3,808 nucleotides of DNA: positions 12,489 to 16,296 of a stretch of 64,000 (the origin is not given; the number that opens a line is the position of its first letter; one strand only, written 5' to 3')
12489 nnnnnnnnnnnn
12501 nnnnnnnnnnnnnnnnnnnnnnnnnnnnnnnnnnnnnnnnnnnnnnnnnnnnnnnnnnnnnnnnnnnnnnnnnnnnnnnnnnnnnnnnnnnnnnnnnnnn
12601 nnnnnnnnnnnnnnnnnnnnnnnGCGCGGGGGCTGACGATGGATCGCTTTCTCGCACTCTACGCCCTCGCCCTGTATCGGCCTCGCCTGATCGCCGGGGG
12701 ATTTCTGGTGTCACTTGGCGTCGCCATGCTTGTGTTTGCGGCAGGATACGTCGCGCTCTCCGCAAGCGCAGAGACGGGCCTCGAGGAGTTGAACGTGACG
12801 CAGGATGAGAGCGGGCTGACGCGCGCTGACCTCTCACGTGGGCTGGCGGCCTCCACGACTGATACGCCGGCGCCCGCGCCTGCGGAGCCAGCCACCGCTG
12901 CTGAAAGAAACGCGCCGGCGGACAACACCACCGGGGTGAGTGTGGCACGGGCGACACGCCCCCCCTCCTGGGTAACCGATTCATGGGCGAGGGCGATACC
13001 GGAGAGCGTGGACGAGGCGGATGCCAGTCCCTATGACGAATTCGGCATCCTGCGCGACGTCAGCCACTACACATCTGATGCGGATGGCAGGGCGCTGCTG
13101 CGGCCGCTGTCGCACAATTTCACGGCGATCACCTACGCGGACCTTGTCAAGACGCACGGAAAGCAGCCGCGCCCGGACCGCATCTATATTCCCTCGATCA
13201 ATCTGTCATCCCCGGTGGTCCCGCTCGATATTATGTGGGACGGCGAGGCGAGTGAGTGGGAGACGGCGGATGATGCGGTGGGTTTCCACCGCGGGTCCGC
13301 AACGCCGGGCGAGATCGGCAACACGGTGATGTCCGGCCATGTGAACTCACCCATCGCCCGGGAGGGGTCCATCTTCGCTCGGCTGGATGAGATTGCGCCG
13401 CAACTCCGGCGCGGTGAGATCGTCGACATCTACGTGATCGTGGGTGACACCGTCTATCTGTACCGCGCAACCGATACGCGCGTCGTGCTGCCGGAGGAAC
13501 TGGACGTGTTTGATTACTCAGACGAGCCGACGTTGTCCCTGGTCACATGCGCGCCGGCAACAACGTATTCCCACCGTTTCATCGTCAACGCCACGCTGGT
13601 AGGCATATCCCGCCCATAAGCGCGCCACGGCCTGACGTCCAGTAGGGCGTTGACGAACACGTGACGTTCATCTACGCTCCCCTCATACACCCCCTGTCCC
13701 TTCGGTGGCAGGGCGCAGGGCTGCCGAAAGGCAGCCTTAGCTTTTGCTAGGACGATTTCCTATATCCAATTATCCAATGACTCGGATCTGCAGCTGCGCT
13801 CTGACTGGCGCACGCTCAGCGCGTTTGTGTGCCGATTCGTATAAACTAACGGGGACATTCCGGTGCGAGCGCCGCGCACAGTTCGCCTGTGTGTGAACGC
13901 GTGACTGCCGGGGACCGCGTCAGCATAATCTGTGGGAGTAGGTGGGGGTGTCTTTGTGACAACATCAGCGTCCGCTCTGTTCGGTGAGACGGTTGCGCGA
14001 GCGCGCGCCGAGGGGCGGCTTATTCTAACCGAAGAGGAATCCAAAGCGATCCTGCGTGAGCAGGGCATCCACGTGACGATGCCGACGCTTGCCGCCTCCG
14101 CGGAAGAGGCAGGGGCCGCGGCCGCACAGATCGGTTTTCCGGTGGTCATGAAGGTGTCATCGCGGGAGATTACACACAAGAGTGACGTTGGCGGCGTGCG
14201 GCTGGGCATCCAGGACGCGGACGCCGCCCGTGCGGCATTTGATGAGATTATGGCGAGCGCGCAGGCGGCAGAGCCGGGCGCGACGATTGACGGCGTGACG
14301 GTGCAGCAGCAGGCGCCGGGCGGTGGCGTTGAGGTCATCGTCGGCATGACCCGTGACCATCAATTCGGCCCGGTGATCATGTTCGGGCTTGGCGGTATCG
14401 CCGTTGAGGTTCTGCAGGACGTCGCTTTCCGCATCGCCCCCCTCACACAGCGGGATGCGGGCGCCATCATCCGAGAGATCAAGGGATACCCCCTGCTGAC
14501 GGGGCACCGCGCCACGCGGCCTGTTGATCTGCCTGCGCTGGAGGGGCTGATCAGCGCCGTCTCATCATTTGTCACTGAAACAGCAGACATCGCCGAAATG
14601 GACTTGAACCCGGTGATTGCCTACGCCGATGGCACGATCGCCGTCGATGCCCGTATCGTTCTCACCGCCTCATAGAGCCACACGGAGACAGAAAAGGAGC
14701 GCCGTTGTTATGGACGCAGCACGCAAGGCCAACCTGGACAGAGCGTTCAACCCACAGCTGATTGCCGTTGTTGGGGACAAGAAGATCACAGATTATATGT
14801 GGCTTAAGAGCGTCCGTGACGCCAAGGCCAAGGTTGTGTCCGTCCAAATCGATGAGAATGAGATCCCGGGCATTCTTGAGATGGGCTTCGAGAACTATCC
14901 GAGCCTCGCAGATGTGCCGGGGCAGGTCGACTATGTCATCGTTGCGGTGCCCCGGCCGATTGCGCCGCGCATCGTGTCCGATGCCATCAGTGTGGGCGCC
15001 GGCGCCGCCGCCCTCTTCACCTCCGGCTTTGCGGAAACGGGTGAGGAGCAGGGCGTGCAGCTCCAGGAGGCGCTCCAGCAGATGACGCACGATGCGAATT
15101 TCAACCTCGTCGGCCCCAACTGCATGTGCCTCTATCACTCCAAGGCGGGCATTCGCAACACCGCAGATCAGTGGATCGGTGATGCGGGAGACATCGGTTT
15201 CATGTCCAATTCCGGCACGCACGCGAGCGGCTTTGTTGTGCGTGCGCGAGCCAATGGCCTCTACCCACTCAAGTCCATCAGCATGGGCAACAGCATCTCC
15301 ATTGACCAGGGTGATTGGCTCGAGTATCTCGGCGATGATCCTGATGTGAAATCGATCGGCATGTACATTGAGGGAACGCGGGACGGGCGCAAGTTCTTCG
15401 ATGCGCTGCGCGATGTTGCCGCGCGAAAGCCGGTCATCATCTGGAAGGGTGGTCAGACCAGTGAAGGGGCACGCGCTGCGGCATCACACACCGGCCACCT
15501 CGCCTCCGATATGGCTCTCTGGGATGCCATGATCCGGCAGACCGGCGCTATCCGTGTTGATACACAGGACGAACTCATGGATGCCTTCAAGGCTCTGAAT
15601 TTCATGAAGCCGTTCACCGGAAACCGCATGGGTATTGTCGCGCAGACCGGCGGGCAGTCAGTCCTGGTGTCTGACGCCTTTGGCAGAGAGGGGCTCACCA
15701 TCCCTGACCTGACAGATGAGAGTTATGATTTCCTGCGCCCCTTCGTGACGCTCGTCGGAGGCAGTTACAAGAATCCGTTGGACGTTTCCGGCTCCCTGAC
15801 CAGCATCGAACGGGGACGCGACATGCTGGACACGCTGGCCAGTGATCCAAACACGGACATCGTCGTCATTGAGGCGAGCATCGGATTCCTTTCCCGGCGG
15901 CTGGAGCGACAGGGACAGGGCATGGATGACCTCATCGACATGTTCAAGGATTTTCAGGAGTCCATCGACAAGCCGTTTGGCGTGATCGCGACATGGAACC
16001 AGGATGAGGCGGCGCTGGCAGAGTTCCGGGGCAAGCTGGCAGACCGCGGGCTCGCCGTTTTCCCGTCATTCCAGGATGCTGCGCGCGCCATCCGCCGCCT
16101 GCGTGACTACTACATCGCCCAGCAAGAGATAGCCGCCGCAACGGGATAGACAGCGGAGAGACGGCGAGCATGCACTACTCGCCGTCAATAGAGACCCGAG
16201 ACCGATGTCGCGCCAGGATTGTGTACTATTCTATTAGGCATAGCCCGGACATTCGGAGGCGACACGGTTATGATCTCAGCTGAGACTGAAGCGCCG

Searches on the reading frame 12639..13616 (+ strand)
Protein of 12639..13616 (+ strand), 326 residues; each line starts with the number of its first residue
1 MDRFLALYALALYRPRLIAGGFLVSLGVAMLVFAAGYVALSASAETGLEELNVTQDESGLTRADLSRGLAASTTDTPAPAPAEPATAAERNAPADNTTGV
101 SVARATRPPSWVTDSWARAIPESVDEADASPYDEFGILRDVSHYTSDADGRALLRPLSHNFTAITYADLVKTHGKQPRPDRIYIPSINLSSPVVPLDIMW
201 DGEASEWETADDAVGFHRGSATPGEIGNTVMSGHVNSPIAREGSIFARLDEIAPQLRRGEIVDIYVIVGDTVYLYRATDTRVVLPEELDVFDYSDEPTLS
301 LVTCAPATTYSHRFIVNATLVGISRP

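Call 63: search_protein_families(library=pfam, proteins=[window:12639-13616:+], max_evalue=0.0001)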
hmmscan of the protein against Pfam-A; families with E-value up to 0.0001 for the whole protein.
window:12639-13616:+ (326 aa): 1 family
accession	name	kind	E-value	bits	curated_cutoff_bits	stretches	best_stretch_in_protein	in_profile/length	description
PF04203.18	Sortase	-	4.8e-22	78.5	26.6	1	182-321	1-125/125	Sortase domain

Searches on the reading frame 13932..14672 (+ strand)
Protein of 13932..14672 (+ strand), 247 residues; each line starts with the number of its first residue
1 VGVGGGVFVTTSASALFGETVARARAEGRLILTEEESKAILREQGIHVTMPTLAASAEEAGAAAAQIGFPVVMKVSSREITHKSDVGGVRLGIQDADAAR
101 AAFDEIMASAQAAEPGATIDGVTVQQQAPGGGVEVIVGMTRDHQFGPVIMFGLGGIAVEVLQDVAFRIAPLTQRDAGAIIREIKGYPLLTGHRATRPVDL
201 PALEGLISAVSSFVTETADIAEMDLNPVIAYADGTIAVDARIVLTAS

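Call 63: search_protein_families(library=pfam, proteins=[window:13932-14672:+], max_evalue=0.0001)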
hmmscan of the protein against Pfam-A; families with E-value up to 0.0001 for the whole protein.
window:13932-14672:+ (247 aa): 2 families
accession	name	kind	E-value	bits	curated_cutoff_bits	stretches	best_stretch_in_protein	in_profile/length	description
PF13549.11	ATP-grasp_5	-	2e-83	279.5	27.6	1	24-244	2-221/221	ATP-grasp domain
PF08442.15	ATP-grasp_2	-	6e-05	23.2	29.5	1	32-159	2-133/202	ATP-grasp domain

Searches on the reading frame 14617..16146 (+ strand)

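Call 63: search_protein_families(library=pfam, proteins=[window:14617-16146:+], max_evalue=0.0001)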
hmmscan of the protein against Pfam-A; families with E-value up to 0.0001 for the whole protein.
window:14617-16146:+ (510 aa): 2 families
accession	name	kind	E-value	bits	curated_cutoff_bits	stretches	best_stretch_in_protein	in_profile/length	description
PF13607.11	Succ_CoA_lig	-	2.3e-46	157.4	27.4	1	190-327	1-138/138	Succinyl-CoA ligase like flavodoxin domain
PF13380.12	CoA_binding_2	-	1.6e-11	45.1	22.8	1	49-174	3-115/116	CoA binding domain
